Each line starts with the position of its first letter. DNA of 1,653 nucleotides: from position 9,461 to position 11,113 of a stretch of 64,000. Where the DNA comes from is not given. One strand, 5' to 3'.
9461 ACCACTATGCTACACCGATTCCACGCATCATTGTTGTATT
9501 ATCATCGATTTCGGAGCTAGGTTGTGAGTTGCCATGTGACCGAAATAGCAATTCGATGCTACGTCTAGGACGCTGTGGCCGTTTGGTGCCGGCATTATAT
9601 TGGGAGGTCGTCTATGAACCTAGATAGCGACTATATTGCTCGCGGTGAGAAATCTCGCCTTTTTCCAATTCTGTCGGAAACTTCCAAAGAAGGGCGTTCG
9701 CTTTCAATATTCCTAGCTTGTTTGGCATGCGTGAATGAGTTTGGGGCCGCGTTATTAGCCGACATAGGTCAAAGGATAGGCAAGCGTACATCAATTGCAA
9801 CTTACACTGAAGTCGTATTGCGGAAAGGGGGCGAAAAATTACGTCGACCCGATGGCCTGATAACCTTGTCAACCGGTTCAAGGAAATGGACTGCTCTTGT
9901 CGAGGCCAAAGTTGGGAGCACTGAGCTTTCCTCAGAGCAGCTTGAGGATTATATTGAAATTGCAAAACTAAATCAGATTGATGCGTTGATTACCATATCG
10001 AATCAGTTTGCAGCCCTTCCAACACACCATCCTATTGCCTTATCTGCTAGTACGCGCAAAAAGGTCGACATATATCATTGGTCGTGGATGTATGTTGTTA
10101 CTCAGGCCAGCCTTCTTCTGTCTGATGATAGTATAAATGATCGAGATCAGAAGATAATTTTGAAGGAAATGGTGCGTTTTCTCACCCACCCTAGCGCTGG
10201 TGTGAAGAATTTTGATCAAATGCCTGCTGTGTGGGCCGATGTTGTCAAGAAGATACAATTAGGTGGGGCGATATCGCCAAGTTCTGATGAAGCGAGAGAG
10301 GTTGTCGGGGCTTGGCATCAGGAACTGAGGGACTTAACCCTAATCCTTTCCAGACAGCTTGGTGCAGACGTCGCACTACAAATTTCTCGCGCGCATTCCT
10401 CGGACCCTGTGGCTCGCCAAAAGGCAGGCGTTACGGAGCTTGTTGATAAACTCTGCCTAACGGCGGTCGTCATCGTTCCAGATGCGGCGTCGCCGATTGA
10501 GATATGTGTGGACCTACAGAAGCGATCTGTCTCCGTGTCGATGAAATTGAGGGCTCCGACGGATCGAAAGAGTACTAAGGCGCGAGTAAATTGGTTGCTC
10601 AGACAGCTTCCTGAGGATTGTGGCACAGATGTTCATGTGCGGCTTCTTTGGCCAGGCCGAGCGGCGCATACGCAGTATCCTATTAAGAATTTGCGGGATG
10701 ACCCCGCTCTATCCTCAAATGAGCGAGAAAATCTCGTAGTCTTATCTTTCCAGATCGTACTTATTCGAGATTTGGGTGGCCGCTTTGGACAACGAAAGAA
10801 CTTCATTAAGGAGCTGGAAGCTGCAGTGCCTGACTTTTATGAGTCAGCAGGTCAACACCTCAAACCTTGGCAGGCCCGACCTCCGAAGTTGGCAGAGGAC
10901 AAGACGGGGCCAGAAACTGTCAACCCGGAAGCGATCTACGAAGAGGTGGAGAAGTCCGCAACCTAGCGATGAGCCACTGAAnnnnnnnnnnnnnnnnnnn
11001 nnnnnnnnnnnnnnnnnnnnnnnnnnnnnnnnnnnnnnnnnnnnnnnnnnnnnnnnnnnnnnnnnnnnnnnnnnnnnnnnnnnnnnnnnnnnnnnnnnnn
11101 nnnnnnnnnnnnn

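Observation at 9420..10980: Low-GC 1.5-kb islet encoding a single orphan PD-(D/E)xK-motif protein between DMT transporter and parE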

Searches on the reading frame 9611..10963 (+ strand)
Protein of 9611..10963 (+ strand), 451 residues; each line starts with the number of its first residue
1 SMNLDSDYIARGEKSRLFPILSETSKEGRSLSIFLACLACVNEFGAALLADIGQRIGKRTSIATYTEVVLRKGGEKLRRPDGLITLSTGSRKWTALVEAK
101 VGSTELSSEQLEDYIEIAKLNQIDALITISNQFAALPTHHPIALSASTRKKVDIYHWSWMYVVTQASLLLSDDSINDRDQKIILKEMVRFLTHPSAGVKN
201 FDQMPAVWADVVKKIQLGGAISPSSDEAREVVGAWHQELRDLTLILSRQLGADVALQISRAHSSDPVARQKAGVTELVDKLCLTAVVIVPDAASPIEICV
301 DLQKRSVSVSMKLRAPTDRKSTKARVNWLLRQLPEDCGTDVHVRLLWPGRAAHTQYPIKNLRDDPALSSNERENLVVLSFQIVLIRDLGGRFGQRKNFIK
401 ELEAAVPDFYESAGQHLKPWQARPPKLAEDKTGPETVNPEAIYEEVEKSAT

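Call 3: search_protein_families(library=pfam, proteins=[window:9611-10963:+], max_evalue=1)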
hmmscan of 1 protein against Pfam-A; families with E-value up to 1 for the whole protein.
window:9611-10963:+ (451 aa): 0 families

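Call 4: search_protein_families(library=padloc, proteins=[window:9611-10963:+], max_evalue=1)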
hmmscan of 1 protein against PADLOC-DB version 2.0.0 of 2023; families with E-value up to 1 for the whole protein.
window:9611-10963:+ (451 aa): 0 families

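Call 5: search_protein_families(library=ncbifam, proteins=[window:9611-10963:+], max_evalue=1)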
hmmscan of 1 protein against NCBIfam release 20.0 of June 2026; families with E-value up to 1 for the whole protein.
window:9611-10963:+ (451 aa): 1 family
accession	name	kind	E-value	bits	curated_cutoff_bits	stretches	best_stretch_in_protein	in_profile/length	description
NF046062.1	citrull_CtlX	equivalog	0.055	12.6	334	1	130-186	159-215/299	citrulline utilization hydrolase CtlX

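Call 6: search_solved_structures(query=window:9611-10963:+, max_evalue=10)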
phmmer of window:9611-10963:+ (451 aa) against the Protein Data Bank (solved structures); distinct sequences matched with E-value up to 10: 1.
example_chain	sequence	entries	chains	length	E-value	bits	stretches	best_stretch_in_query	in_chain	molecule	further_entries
2yzk_A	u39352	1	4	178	0.37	12.9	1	48-101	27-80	Orotate phosphoribosyltransferase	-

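Call 7: find_homologous_proteins(query=window:9611-10963:+)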
Query window:9611-10963:+ (451 aa): 1014 proteins with E <= 0.001 among 8000 candidates; the best 120 are listed.
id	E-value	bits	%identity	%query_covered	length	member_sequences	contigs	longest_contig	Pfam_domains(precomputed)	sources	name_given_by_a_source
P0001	1.3e-295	998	100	100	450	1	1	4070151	-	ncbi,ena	-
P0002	1.5e-188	645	63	98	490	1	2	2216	-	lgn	-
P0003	4.1e-188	644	63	100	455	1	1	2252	-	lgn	-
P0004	3.7e-187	641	62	99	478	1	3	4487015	-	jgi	jgi:hypothetical protein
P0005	6.1e-187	640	62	99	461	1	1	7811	-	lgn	-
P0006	3.9e-186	637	62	100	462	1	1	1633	-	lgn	-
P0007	6.7e-185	633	61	98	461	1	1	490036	-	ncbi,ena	-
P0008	1.6e-184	632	62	98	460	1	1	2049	-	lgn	-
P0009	3.6e-184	631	61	98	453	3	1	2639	-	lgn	-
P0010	4.1e-184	631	61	99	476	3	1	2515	-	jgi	jgi:hypothetical protein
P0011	4.0e-183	627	60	98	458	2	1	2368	-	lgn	-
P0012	8.1e-183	626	61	98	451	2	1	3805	-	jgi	jgi:hypothetical protein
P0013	1.4e-182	626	59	99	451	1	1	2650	-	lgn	-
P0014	3.6e-182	624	61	98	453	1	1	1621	-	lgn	-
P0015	1.9e-181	622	61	96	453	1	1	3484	-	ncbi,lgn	ncbi:MAG: hypothetical protein WD942_09745 [Dehalococcoidia bacterium]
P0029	1.3e-175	603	58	98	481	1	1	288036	-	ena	-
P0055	7.5e-170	584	58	98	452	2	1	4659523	-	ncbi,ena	-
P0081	4.8e-167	574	58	97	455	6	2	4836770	-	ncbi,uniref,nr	ncbi:hypothetical protein [Pseudovibrio brasiliensis]|uniref:Stress response protein n=1 Tax=Pseudov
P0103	3.7e-165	568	55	99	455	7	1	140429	-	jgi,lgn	jgi:hypothetical protein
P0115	3.4e-163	562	54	100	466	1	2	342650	-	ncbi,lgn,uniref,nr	ncbi:hypothetical protein [Coralloluteibacterium stylophorae]|uniref:Stress response protein n=1 Tax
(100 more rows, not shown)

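Call 10: find_encoding_contigs(protein=P0001, flank=10000, max_places=3)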
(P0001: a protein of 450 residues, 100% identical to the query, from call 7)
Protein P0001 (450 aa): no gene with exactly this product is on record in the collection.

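Call 13: find_related_loci(query=A1, collection=genome_contigs, flank=10000)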
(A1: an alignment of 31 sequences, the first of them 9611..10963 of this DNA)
Query A1 (451 aa) in genome_contigs; peptide patterns used: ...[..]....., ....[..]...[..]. (x = any residue, [..] = any of these).
459 stretches matched a pattern; 404 encode a relative of the query (tblastn E <= 1e-3); the best 80 are kept; 80 distinct loci.
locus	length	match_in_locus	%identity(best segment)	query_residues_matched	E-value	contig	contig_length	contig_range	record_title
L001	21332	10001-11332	61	7-450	0e+0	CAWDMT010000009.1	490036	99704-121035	MAG: uncultured Alphaproteobacteria bacterium isolate MFD03066.bin.2.46 genome assembly, contig: contig_45627, whole gen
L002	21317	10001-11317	61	7-445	0e+0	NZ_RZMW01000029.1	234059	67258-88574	Pelagibacterium lentulum strain B2 398, whole genome shotgun sequence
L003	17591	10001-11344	59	1-448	0e+0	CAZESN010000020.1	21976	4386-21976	MAG TPA_asm: uncultured Rhodovulum sp. isolate SRP344714_co1_240 genome assembly, contig: NODE_4500_length_21976_cov_5.9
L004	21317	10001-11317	59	7-447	7e-179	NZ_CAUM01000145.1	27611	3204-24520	Mesorhizobium metallidurans STM 2683, whole genome shotgun sequence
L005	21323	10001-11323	58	7-447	1e-178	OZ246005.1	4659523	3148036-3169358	MAG: Roseibium sp. isolate 571153a5-cff4-44d7-992a-ac6b2d4dc168 genome assembly, chromosome: 1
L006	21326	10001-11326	59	6-449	2e-178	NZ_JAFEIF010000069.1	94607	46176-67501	MAG: Limnohabitans sp. isolate LMRC04 S1CNODE_9_length_94607_cov_16.075824, whole genome shotgun sequence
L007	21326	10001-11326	58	8-448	1e-177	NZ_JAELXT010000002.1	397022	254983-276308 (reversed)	Microvirga splendida strain BT325 NODE_2_length_397022_cov_40.565522, whole genome shotgun sequence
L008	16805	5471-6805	57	1-447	1e-176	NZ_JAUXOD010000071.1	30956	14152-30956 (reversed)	MAG: Hoeflea sp. isolate C1_metabat.bin.4 C1_k141_96713, whole genome shotgun sequence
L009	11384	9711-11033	56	11-450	6e-175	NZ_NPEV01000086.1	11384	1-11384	Rhodobium orientis strain DSM 11290 NODE_86_length_11384_cov_41.9643, whole genome shotgun sequence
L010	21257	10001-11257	59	11-429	3e-174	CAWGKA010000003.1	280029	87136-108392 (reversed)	MAG: uncultured Alphaproteobacteria bacterium isolate MFD05684.bin.2.261 genome assembly, contig: contig_14121, whole ge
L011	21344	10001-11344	57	2-451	2e-174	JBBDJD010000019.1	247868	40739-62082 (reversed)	MAG: Rhizobiaceae bacterium isolate LejiaA_63_61 Lejia_A_72_length_247868_cov_39, whole genome shotgun sequence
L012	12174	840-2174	56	6-449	2e-171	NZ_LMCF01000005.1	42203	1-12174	Pseudovibrio sp. Ad37 AD37_contig000005, whole genome shotgun sequence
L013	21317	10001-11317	56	7-447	2e-171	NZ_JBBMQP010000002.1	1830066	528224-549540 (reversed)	Hoeflea sp. AS60 isolate_60_2, whole genome shotgun sequence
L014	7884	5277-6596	55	8-448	4e-171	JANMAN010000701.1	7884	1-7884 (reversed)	MAG: Tardiphaga sp. isolate OTE_1_metabat_86 OTE_1_k141_4804339, whole genome shotgun sequence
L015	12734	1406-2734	55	7-451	4e-170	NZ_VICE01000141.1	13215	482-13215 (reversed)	Marilutibacter aestuarii strain JCM 31130 287, whole genome shotgun sequence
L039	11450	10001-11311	53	7-442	4e-158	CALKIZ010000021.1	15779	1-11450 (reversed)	MAG: uncultured Neomegalonema sp. isolate H1_Bin_Bin_59_1 genome assembly, contig: c_000000106100, whole genome shotgun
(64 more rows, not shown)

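Call 17: predict_structure(alignment_id=A1)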
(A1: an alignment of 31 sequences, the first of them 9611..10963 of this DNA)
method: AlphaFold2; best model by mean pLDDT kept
length: 451 residues; sequences in the alignment: 31
mean_pLDDT: 86.8   pTM: 0.77
mean pLDDT of the five models: 86.8, 86.7, 85.0, 84.8, 82.5
residues with pLDDT >= 90: 252; 70-90: 160; 50-70: 31; < 50: 8
segments of 3 or more residues with pLDDT < 50: 1-4
pLDDT, mean of each block of 10 residues (from residue 1): 57 79 73 94 93 89 90 72 92 94 88 92 95 88 90 93 89 88 92 83 89 94 91 90 86 87 87 94 95 95 96 90 92 87 89 87 85 86 95 94 93 91 67 51 68 52
secondary structure, 60 per line:
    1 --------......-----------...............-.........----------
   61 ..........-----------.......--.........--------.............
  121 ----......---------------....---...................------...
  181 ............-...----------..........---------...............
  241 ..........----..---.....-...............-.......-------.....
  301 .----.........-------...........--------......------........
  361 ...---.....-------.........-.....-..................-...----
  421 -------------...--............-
elements in order: E9-14 H26-40 H42-50 E61-70 E82-88 E91-99 H108-120 E125-130 H146-149 E153-158 H159-171 H178-192 H207-216 H226-250 H260-264 H266-280 E282-288 E296-301 E306-314 H322-332 E341-346 E353-357 H358-363 H367-371 E379-387 H389-393 H395-412 H439-450

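Call 20: find_encoding_contigs(protein=P0081, flank=10000, max_places=2)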
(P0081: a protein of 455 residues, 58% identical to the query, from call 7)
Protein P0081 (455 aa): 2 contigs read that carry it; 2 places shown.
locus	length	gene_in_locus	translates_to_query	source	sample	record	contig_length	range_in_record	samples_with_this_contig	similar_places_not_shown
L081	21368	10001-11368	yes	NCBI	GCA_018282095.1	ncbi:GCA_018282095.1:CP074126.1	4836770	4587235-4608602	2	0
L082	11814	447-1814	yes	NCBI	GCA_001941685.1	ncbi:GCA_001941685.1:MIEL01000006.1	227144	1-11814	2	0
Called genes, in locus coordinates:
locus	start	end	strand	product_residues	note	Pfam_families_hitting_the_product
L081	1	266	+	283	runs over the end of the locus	PF06325:PrmA (faint), PF02353:CMAS, PF13489:Methyltransf_23, PF08241:Methyltransf_11, PF08242:Methyltransf_12, PF13649:Methyltransf_25, PF13847:Methyltransf_31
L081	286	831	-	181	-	PF01124:MAPEG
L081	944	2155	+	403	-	PF06224:AlkZ-like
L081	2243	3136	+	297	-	-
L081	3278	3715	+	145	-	-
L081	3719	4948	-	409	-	PF27187:APC_Aq_097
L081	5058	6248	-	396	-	PF01053:Cys_Met_Meta_PP, PF00155:Aminotran_1_2 (weak)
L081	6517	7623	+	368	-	PF06559:DCD_N, PF22769:DCD, PF22569:DCD_C, PF22769:DCD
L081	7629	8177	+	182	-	PF01205:Impact_N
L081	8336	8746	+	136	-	-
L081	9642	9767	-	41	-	-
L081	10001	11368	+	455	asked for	-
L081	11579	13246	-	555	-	PF01019:G_glu_transpept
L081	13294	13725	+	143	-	PF03928:HbpS-like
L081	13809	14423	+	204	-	PF00702:Hydrolase, PF13419:HAD_2, PF13242:Hydrolase_like (weak)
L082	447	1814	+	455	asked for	-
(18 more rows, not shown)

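Call 21: find_encoding_contigs(protein=P0004, flank=10000, max_places=2)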
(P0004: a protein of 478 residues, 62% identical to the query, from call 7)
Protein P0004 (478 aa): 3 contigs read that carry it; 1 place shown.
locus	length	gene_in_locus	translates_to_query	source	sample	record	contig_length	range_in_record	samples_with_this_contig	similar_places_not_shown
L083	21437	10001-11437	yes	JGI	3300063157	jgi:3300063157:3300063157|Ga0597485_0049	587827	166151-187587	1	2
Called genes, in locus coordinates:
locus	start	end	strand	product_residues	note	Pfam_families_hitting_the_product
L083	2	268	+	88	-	-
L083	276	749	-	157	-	PF08327:AHSA1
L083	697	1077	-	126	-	PF01022:HTH_5, PF01047:MarR, PF12802:MarR_2 (weak), PF12840:HTH_20, PF13412:HTH_24, PF24034:DUF7343 (weak), PF25212:HVO_A0114 (weak), PF08220:HTH_DeoR (weak), +1 more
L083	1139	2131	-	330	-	PF05661:DUF808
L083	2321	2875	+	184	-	PF00885:DMRL_synthase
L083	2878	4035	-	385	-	PF00990:GGDEF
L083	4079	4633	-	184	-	PF00440:TetR_N, PF17937:TetR_C_28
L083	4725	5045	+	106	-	PF00893:Multi_Drug_Res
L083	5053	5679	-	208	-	-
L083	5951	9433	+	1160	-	PF25596:CPSase_L_D1, PF02655:ATP-grasp_3 (faint), PF02786:CPSase_L_D2, PF15632:ATPgrasp_Ter (faint), PF02787:CPSase_L_D3, PF25596:CPSase_L_D1, PF02786:CPSase_L_D2, PF02142:MGS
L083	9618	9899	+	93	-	PF15919:HicB_lk_antitox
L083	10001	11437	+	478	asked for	-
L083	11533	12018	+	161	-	PF01243:PNPOx_N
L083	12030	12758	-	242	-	PF00561:Abhydrolase_1, PF12146:Hydrolase_4 (weak), PF12697:Abhydrolase_6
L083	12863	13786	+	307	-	PF00126:HTH_1, PF03466:LysR_substrate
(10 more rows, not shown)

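Call 28: search_protein_representatives(alignment_id=A1)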
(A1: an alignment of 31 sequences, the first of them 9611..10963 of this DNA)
Query: 31 sequences, 456 profile positions. Proteins with E-value up to 0.001 (for the whole library): 2083; up to 1e-10: 1440; up to 1e-30: 712. The best 150 are listed.
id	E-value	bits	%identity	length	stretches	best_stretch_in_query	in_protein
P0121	2.5e-197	672.4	-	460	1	1-449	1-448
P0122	1.4e-165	567.7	-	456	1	3-448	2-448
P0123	4.3e-164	562.9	-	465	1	9-434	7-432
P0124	2.5e-163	560.4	-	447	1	3-439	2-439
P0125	1.3e-161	554.7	-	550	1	2-453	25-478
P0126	6.8e-161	552.3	-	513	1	16-442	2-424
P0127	3.7e-159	546.6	-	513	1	1-427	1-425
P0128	7.1e-158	542.4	-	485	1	3-448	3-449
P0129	2.7e-157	540.5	-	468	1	4-441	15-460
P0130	3.0e-157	540.3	-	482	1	1-444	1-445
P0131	3.0e-157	540.3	-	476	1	1-436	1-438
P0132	7.8e-157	538.9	-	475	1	1-435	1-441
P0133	7.9e-153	525.7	-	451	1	4-446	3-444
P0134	9.1e-152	522.2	-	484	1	1-433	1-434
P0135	9.2e-152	522.2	-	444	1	4-433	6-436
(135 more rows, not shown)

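Call 33: search_protein_families(library=pfam, alignment_id=A3, max_evalue=0.01)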
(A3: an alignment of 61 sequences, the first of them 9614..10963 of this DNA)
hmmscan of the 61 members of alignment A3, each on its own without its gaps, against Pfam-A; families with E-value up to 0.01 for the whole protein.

A. member 1, window:9614-10963:+ (450 aa): 0 families

B. families by the number of members that match (of 61 scanned): 5 families
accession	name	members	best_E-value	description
PF14281.12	PDDEXK_4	2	0.0035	PD-(D/E)XK nuclease superfamily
PF08774.17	VRR_NUC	2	0.0054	VRR-NUC domain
PF14237.11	GYF_2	1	1.4e-06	GYF domain 2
PF25531.1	GYF_ATXR3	1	0.00069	Histone-lysine N-methyltransferase ATXR3, GYF domain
PF15322.11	PMSI1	1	0.0026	Protein missing in infertile sperm 1, putative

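Call 34: search_protein_families(library=padloc, alignment_id=A3, max_evalue=0.01)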
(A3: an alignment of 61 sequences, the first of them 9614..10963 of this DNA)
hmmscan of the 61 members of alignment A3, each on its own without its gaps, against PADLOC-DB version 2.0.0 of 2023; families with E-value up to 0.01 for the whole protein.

A. member 1, window:9614-10963:+ (450 aa): 0 families

B. families by the number of members that match (of 61 scanned): 4 families
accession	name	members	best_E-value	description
PDLC04699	PDC-M53B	1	0.0019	-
PDLC02081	Cas3b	1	0.0077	-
PDLC02588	DrmC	1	0.0079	DrmC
PDLC04980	PDC-S26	1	0.0088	-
